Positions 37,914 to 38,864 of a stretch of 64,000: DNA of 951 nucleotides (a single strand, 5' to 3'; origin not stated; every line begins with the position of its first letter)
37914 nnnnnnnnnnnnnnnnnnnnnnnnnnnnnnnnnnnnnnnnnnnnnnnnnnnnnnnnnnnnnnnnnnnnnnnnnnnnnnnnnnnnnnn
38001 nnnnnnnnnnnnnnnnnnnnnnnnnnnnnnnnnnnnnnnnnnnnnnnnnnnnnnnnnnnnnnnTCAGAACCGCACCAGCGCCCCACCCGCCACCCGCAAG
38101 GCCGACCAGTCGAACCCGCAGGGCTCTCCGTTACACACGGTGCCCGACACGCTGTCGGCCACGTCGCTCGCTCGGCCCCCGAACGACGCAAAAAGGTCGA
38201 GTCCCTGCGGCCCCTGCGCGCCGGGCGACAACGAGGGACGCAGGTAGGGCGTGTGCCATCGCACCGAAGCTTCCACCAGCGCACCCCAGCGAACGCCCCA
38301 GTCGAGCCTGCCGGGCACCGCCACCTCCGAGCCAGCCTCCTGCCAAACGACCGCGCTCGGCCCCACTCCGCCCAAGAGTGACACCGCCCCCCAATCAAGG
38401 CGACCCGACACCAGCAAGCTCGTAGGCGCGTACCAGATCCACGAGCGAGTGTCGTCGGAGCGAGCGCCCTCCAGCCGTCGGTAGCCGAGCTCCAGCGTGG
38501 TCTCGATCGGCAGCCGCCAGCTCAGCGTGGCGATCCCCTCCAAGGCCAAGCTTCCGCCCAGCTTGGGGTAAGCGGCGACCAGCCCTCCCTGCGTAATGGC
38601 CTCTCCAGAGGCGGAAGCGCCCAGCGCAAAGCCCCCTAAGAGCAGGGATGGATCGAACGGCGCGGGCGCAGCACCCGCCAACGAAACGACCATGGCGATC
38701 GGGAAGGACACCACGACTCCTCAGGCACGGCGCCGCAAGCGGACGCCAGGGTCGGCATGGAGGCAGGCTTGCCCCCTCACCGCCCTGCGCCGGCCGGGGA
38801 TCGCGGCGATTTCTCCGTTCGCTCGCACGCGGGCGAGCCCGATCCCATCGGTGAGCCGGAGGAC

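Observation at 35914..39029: Three unassigned envelope genes are built into the fliD-fliS operon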

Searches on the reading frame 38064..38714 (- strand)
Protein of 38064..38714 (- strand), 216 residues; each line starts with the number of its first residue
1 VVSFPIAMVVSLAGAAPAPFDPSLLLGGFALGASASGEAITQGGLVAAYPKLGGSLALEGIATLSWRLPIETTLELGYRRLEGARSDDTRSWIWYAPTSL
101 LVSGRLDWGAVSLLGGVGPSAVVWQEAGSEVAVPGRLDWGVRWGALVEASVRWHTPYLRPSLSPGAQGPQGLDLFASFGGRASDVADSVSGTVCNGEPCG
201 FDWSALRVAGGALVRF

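Call 3: search_protein_families(library=pfam, proteins=[window:38064-38714:-], max_evalue=1)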
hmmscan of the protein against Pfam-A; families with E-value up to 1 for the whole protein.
window:38064-38714:- (216 aa): 0 families

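Call 4: search_protein_families(library=ncbifam, proteins=[window:38064-38714:-], max_evalue=1)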
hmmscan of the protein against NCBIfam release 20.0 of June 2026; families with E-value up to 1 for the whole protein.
window:38064-38714:- (216 aa): 0 families

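Call 9: find_homologous_proteins(query=window:38064-38714:-)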
Query window:38064-38714:- (216 aa): 19 proteins with E <= 0.001 among 2894 candidates.
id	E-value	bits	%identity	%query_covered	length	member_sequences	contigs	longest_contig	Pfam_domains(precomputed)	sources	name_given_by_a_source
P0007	1.8e-134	464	100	100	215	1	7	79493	-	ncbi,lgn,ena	-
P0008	1.6e-89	317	76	82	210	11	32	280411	-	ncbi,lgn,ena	-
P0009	3.3e-87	310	70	93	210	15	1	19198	-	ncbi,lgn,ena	-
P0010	1.5e-86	308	75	88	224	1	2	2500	-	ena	-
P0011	8.0e-85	302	72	87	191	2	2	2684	-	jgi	jgi:hypothetical protein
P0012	1.1e-69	253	61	98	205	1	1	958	-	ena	-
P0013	8.9e-69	249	60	97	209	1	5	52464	-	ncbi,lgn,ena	-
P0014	2.5e-67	245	63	87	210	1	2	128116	-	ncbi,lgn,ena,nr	ncbi:MAG: hypothetical protein EXR71_08535 [Myxococcales bacterium]|nr:hypothetical protein [Myxococ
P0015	1.1e-66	243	62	87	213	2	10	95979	-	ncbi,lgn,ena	-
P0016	7.3e-66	240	60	87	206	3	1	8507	-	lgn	-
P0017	1.1e-65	239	61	87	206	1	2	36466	-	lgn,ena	-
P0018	9.9e-62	226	59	87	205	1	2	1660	-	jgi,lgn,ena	jgi:hypothetical protein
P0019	1.5e-61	226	59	87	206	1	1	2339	-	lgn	-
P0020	6.1e-61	224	58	87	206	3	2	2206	-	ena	-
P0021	7.0e-61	224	52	96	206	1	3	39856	-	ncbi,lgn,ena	-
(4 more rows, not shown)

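Call 10: find_encoding_contigs(protein=P0008, flank=10000, max_places=3)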
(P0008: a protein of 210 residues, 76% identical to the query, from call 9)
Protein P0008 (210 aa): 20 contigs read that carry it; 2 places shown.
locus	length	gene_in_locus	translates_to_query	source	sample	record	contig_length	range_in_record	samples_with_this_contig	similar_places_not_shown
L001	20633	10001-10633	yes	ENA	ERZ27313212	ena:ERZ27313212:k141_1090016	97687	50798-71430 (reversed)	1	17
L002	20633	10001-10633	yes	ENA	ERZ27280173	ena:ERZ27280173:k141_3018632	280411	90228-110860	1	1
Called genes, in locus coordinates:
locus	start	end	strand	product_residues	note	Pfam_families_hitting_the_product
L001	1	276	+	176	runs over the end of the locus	-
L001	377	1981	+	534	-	PF02310:B12-binding, PF04055:Radical_SAM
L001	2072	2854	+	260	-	PF10135:Rod-binding, PF01551:Peptidase_M23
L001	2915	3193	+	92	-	-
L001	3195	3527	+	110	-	PF05400:FliT (weak)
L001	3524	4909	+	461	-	PF22638:FlgK_D1, PF06429:Flg_bbr_C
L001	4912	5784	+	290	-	PF00669:Flagellin_N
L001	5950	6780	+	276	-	PF00669:Flagellin_N, PF00700:Flagellin_C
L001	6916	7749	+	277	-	PF00669:Flagellin_N, PF00700:Flagellin_C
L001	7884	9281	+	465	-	PF02465:FliD_N, PF07195:FliD_C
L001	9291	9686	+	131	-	PF02561:FliS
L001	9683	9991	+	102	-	-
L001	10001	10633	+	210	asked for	-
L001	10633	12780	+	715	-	-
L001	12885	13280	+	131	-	-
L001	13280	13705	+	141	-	PF00460:Flg_bb_rod (weak), PF06429:Flg_bbr_C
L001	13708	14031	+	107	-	PF02049:FliE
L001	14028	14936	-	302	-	PF01590:GAF, PF13185:GAF_2 (weak), PF13492:GAF_3 (weak)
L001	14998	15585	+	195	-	PF13328:HD_4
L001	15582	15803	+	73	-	-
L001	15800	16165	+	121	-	PF04241:DUF423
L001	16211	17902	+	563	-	PF13167:GTP-bdg_N, PF16360:GTP-bdg_M, PF03193:RsgA_GTPase (faint), PF01926:MMR_HSR1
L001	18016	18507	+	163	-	-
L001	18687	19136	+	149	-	-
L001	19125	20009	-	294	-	PF04166:PdxA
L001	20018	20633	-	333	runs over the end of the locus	PF13623:SurA_N_2 (weak), PF13624:SurA_N_3, PF09312:SurA_N, PF13616:Rotamase_3, PF00639:Rotamase (weak)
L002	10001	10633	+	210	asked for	-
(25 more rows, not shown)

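Call 11: find_encoding_contigs(protein=P0014, flank=10000, max_places=2)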
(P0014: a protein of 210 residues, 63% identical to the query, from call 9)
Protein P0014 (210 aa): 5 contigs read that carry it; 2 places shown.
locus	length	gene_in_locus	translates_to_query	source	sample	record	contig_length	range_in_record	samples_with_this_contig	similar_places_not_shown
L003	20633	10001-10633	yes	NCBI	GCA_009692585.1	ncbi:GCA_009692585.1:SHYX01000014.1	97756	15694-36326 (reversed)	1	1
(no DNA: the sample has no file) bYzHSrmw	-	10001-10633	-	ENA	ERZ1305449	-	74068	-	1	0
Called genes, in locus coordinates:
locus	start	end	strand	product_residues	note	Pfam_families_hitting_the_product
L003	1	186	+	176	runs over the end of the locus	-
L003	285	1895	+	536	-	PF02310:B12-binding, PF04055:Radical_SAM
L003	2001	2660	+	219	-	PF10135:Rod-binding, PF01551:Peptidase_M23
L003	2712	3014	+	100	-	-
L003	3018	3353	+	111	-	-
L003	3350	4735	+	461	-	PF22638:FlgK_D1, PF06429:Flg_bbr_C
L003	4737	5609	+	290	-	PF00669:Flagellin_N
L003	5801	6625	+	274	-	PF00669:Flagellin_N, PF00700:Flagellin_C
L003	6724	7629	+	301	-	PF00669:Flagellin_N, PF00700:Flagellin_C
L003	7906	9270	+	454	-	PF02465:FliD_N, PF07195:FliD_C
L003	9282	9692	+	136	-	PF02561:FliS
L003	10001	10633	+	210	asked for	-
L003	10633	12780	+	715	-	-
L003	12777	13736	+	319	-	PF08668:HDOD, PF01966:HD (faint)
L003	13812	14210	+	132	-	PF00460:Flg_bb_rod (weak)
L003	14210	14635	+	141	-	PF00460:Flg_bb_rod (weak), PF06429:Flg_bbr_C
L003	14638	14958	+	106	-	PF02049:FliE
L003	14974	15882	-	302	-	PF01590:GAF, PF13492:GAF_3 (weak)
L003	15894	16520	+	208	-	PF13328:HD_4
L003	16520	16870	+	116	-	PF04241:DUF423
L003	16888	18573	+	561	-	PF13167:GTP-bdg_N, PF16360:GTP-bdg_M, PF13191:AAA_16 (faint), PF01926:MMR_HSR1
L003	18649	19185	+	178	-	-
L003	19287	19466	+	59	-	-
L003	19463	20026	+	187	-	-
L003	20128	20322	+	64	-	-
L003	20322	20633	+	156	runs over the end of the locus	-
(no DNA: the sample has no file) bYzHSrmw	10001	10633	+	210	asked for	-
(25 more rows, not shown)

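Call 12: find_encoding_contigs(protein=P0021, flank=10000, max_places=2)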
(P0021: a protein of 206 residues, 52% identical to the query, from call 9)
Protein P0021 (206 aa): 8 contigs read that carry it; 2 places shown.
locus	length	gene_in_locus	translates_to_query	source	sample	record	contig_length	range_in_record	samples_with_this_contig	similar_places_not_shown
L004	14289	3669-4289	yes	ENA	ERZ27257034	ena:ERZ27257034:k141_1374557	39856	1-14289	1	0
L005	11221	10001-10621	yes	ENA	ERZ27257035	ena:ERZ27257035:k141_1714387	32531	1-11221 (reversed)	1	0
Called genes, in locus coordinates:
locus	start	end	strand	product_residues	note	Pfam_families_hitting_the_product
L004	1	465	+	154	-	?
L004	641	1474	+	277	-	PF00669:Flagellin_N, PF00700:Flagellin_C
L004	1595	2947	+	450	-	PF02465:FliD_N, PF07195:FliD_C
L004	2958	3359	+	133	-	PF02561:FliS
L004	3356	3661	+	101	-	-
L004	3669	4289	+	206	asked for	-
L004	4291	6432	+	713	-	PF07719:TPR_2 (faint), PF13181:TPR_8 (faint), PF13432:TPR_16 (faint)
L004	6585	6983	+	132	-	PF00460:Flg_bb_rod (faint)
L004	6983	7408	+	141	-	PF06429:Flg_bbr_C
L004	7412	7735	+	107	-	PF02049:FliE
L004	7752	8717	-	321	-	PF01590:GAF, PF13185:GAF_2, PF13492:GAF_3 (faint)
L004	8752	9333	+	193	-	PF13328:HD_4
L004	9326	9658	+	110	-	PF04241:DUF423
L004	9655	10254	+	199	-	-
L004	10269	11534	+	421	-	PF01145:Band_7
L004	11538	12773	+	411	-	PF01145:Band_7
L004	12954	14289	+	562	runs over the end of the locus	PF13167:GTP-bdg_N, PF16360:GTP-bdg_M, PF01926:MMR_HSR1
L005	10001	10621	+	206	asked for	-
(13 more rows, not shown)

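Call 14: find_encoding_contigs(protein=P0007, flank=10000, max_places=2)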
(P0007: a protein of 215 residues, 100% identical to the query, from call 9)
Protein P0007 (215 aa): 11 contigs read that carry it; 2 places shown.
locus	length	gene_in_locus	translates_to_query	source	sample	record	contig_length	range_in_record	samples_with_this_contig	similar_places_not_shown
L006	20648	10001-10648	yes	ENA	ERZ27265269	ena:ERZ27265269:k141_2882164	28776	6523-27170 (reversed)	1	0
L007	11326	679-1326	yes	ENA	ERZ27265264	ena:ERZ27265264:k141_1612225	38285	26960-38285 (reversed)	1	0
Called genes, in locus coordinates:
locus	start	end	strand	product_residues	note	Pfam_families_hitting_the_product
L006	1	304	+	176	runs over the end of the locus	-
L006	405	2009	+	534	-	PF02310:B12-binding, PF04055:Radical_SAM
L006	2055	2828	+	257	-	PF10135:Rod-binding (weak), PF01551:Peptidase_M23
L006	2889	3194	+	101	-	-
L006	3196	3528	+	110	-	-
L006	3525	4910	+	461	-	PF22638:FlgK_D1, PF06429:Flg_bbr_C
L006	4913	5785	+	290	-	PF00669:Flagellin_N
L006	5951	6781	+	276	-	PF00669:Flagellin_N, PF00700:Flagellin_C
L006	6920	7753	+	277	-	PF00669:Flagellin_N, PF00700:Flagellin_C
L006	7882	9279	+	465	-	PF02465:FliD_N, PF07195:FliD_C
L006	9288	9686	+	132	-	PF02561:FliS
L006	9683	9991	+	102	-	-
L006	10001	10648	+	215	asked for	-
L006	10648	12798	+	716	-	-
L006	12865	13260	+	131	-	-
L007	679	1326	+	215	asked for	-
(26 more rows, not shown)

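Call 30: find_related_loci(query=A2, collection=genome_contigs, flank=10000)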
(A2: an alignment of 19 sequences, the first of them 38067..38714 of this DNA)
Query A2 (216 aa) in genome_contigs; peptide patterns used: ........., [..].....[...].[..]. (x = any residue, [..] = any of these).
75 stretches matched a pattern; 6 encode a relative of the query (tblastn E <= 1e-3); 6 distinct loci.
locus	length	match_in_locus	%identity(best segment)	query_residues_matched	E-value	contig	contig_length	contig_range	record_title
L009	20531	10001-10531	76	40-216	7e-87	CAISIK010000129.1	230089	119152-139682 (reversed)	MAG: uncultured proteobacterium isolate Erken-D10_bin-1051 genome assembly, contig: bin-1051:129/224, whole genome shotg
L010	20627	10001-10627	60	8-216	8e-73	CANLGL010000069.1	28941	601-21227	MAG: Deltaproteobacteria bacterium isolate TH-Jun18-28 genome assembly, contig: TH-Jun18-C3126, whole genome shotgun seq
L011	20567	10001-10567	62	30-216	6e-70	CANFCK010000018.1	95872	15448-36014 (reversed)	MAG: Deltaproteobacteria bacterium isolate CH-Jul18-23 genome assembly, contig: CH-Jul18-C219, whole genome shotgun sequ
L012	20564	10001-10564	59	29-216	6e-69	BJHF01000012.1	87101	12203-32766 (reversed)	Deltaproteobacteria bacterium LBMAG_Deltaproteobacteria_hypo.bin1 DNA, sequence012, whole genome shotgun sequence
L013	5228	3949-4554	52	9-216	3e-60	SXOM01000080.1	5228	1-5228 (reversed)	MAG: Proteobacteria bacterium isolate F1-120-MAGs225 F1-120__c76727, whole genome shotgun sequence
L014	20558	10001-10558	55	29-216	9e-59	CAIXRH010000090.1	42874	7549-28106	MAG: uncultured proteobacterium isolate LJ-7-9m_bin-1278 genome assembly, contig: bin-1278:090/362, whole genome shotgun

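Call 31: predict_structure(alignment_id=A2)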
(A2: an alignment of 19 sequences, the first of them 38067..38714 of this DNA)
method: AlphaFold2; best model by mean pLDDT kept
length: 216 residues; sequences in the alignment: 19
mean_pLDDT: 79.5   pTM: 0.73
mean pLDDT of the five models: 79.5, 78.7, 78.2, 77.6, 76.1
residues with pLDDT >= 90: 89; 70-90: 61; 50-70: 55; < 50: 11
segments of 3 or more residues with pLDDT < 50: 186-188
pLDDT, mean of each block of 10 residues (from residue 1): 50 58 85 92 70 79 95 93 75 87 96 96 74 58 91 85 72 95 62 60 86 95
secondary structure, 60 per line:
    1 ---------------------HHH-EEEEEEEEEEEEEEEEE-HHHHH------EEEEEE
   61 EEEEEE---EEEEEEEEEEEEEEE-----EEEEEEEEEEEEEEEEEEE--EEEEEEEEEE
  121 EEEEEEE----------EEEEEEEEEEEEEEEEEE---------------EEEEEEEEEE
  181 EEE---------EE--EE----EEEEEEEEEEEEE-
elements in order: E26-42 H44-48 E55-66 E70-84 E90-108 E111-127 E138-155 E171-183 E203-215

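Call 35: fold_search(model_id=the predicted structure, library=pdb)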
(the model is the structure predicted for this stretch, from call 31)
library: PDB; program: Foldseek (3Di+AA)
matches with E <= 10: 706; with E <= 0.001: 16
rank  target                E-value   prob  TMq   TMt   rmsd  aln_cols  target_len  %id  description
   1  9a2m_MODEL_1_A        1.7e-06  1.00  0.58  0.37   9.6       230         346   13  Model of E. coli OmpA by in-cell photo-crosslinking MS and deep learning (released 2023-02-24)
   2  3qrc_A                1.8e-06  1.00  0.46  0.61   5.7       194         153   12  The crystal structure of Ail, the attachment invasion locus protein of Yersinia pestis, in complex with the heparin an (released 2011-11-23)
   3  9fzc_A                2.2e-06  1.00  0.53  0.64   5.0       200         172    8  Structure of OmpA-short in complex with nanobody Nb01 (released 2024-07-17)
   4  3qrc_B                2.7e-06  1.00  0.46  0.61   5.8       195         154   12  The crystal structure of Ail, the attachment invasion locus protein of Yersinia pestis, in complex with the heparin an (released 2011-11-23)
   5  9fzd_A                3.8e-06  1.00  0.60  0.72   4.5       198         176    8  Structure of OmpA-long in complex with nanobody Nb39 (released 2024-07-17)
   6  2n2l_MODEL_1_A        8.3e-06  1.00  0.48  0.63   6.3       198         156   12  NMR structure of yersinia pestis ail (attachment invasion locus) in decylphosphocholine micelles calculated wi (released 2015-07-22)
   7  1qj9                  8.8e-06  1.00  0.52  0.71   4.7       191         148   10  CRYSTAL STRUCTURE OF THE OUTER MEMBRANE PROTEIN OMPX FROM ESCHERICHIA COLI (released 1999-10-06)
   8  3qra                  1.0e-05  1.00  0.47  0.62   6.0       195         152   12  The crystal structure of Ail, the attachment invasion locus protein of Yersinia pestis (released 2011-11-23)
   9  1p4t                  1.3e-05  1.00  0.52  0.69   5.6       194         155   15  Crystal structure of Neisserial surface protein A (NspA) (released 2003-07-22)
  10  2f1v_A                4.5e-05  1.00  0.55  0.64   5.9       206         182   13  Outer membrane protein OmpW (released 2006-01-24)
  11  2f1t_A                1.0e-04  1.00  0.53  0.61   6.7       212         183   12  Outer membrane protein OmpW (released 2006-01-24)
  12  1bxw                  1.8e-04  1.00  0.56  0.69   6.0       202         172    8  OUTER MEMBRANE PROTEIN A (OMPA) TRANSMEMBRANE DOMAIN (released 1998-10-14)
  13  8qxp                  2.0e-04  1.00  0.56  0.67   5.0       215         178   12  Crystal structure of the outer membrane porin OmpW from Klebsiella pneumoniae (released 2024-01-24)
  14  4rlc                  2.1e-04  1.00  0.48  0.74   5.0       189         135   10  Crystal structure of the N-terminal beta-barrel domain of Pseudomonas aeruginosa OprF (released 2015-04-22)
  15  1k24                  5.5e-04  1.00  0.39  0.35  10.1       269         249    7  Crystal Structure of the OpcA Outer Membrane Adhesin/Invasin from Neisseria meningitidis (released 2002-03-27)
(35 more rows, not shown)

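Call 53: search_protein_families(library=pfam, proteins=[L014:12702-13658:+], max_evalue=0.1)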
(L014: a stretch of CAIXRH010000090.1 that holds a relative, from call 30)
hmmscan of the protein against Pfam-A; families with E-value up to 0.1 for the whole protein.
L014:12702-13658:+ (318 aa): 2 families
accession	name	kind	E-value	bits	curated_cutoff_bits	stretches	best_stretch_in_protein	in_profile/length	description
PF08668.18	HDOD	-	4e-38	131.3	22.9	1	42-231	1-196/196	HDOD domain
PF01966.28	HD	-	2.1e-05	25.2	22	1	139-233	5-90/116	HD domain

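Call 57: search_protein_representatives(alignment_id=A2)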
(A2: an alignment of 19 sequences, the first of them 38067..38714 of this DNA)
Query: 19 sequences, 208 profile positions. Proteins with E-value up to 0.001 (for the whole library): 47; up to 1e-10: 28; up to 1e-30: 1. The best 47 are listed.
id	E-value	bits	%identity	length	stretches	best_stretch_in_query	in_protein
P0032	5.0e-64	231.9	-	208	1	2-208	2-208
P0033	3.6e-30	121.3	-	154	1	57-208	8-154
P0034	6.2e-29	117.3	-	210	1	2-204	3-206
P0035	3.0e-27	111.8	-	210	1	3-208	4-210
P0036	4.9e-27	111.1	-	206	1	1-207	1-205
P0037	5.8e-26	107.6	-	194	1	19-208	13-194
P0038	7.2e-26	107.3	-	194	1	3-208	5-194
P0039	6.2e-25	104.2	-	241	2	131-208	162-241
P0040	8.8e-25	103.7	-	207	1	5-208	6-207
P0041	1.6e-24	102.9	-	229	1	17-208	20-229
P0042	1.7e-24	102.8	-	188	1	19-208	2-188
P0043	2.6e-23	98.9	-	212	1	2-208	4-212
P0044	6.9e-21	91.0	-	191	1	18-208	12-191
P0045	1.4e-20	90.0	-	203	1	4-208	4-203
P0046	2.1e-19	86.2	-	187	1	18-208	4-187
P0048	3.6e-18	82.1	-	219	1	5-204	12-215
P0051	4.3e-16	75.4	-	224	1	11-207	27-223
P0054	5.9e-15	71.6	-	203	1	4-204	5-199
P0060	1.8e-08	50.5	-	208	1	28-208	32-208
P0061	6.5e-08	48.6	-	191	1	25-205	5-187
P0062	1.1e-07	47.9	-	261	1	18-208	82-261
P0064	2.8e-06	43.3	-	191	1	22-205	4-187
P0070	2.0e-04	37.3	-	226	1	21-205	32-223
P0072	3.3e-04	36.5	-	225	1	29-208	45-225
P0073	3.4e-04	36.5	-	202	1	12-206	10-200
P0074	3.8e-04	36.3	-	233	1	17-208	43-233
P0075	4.3e-04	36.1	-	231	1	63-208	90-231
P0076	6.2e-04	35.6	-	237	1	15-207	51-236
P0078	7.8e-04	35.3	-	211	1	20-208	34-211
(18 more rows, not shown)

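Call 59: list_cluster_members(proteins=[P0034, P0035, P0036, P0037, P0040, P0041, P0043, P0045, P0048, P0051])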
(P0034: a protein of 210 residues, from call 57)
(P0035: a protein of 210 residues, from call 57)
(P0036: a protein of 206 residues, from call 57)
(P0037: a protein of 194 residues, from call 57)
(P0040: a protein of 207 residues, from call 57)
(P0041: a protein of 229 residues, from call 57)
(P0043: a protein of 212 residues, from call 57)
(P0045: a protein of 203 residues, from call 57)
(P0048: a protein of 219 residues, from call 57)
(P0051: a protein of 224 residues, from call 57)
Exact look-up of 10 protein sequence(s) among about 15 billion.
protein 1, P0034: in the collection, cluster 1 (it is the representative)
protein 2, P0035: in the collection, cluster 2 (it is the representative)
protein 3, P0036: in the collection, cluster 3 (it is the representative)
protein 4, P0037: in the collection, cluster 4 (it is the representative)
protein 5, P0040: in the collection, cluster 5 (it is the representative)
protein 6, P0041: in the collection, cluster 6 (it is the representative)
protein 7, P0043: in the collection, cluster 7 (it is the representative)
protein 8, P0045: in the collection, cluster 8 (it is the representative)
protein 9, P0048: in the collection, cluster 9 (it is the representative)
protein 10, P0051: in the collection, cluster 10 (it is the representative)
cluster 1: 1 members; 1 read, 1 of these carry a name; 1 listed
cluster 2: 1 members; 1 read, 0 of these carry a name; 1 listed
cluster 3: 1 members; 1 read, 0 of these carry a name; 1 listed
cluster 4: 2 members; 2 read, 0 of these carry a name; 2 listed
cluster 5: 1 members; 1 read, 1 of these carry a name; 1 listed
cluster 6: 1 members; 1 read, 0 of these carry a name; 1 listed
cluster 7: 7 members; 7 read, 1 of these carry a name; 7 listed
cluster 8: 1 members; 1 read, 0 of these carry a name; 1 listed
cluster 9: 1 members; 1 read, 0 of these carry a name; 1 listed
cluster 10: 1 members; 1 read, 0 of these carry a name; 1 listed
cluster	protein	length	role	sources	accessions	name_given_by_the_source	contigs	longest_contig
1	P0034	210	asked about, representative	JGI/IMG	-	hypothetical protein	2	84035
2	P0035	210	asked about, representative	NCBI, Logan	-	-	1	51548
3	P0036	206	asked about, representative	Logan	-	-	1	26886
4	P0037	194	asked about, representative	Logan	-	-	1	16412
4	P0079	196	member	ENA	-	-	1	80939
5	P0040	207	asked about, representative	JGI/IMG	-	hypothetical protein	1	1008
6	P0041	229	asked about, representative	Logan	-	-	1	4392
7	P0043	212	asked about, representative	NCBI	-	-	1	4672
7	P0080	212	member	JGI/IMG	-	hypothetical protein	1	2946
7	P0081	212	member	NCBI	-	-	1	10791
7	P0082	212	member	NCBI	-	-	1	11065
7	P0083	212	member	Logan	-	-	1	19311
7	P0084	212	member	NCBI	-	-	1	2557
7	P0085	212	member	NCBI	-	-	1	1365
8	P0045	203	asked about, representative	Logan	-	-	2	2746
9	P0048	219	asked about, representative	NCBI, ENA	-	-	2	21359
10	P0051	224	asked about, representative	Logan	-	-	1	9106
